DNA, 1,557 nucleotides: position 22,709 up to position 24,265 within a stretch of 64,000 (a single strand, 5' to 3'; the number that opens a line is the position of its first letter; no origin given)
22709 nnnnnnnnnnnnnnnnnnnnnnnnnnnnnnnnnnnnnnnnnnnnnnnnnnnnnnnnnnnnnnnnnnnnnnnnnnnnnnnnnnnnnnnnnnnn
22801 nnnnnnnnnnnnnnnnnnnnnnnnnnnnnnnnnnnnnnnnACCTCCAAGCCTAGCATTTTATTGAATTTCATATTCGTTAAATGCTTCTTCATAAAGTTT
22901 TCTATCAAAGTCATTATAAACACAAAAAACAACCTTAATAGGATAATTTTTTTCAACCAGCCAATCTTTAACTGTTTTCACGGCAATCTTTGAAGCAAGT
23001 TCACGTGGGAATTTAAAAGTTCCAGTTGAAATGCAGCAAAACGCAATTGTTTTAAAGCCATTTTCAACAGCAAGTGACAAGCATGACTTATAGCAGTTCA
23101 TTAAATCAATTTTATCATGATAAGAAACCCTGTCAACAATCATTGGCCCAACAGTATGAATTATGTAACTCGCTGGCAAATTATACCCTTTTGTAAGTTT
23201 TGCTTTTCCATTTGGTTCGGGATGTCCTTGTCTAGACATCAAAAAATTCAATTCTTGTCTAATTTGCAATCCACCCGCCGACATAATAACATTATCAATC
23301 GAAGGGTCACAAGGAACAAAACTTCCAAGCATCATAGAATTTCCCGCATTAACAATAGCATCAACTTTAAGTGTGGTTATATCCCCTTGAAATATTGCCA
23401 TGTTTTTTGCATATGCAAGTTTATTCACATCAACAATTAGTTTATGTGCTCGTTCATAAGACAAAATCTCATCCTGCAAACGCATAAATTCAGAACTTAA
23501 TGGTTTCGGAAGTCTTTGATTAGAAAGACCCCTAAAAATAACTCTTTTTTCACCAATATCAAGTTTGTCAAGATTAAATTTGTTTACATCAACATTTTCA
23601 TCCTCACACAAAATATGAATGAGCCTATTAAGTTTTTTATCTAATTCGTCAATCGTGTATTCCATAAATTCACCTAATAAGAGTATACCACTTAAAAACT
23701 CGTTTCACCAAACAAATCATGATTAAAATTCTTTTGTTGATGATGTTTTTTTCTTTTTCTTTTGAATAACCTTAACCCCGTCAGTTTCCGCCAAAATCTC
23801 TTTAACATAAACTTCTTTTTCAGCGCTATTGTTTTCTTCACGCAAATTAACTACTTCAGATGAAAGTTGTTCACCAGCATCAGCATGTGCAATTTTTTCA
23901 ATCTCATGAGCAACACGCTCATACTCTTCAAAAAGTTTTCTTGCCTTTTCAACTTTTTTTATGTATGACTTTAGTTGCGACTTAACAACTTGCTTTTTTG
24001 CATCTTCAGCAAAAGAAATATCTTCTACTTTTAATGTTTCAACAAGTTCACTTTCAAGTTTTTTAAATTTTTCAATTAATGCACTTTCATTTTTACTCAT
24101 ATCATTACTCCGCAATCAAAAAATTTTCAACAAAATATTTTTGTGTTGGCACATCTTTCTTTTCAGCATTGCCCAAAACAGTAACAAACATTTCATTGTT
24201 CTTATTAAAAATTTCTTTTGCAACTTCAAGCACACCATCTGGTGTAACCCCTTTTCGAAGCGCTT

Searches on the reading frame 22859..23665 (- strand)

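Call 61: search_protein_families(library=pfam, proteins=[window:22859-23665:-], max_evalue=0.0001)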
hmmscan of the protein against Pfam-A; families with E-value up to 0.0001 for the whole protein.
window:22859-23665:- (268 aa): 1 family
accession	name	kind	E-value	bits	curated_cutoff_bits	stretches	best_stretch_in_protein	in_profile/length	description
PF01661.27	Macro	-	1.1e-28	100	22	1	105-228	1-118/118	Macro domain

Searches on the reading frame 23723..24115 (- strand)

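Call 61: search_protein_families(library=pfam, proteins=[window:23723-24115:-], max_evalue=0.0001)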
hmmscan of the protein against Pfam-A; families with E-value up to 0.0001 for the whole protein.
window:23723-24115:- (130 aa): 0 families

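Call 95: search_protein_families(library=pfam, proteins=[window:23723-24115:-], max_evalue=0.5)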
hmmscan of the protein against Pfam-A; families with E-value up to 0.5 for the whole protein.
window:23723-24115:- (130 aa): 4 families
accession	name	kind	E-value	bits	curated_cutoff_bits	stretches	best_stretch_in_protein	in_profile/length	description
PF03026.21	CM1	-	0.014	15.2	27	1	21-116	121-217/235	Influenza C virus M1 protein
PF08910.15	Aida_N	-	0.09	13.6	25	0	14-46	24-56/103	Aida N-terminus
PF18599.6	LCIB_C_CA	-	0.13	12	25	1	7-72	109-175/223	Limiting CO2-inducible proteins B/C beta carbonyic anhydrases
PF10792.14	DUF2605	-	0.19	12.2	25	1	12-66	13-67/96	Protein of unknown function (DUF2605)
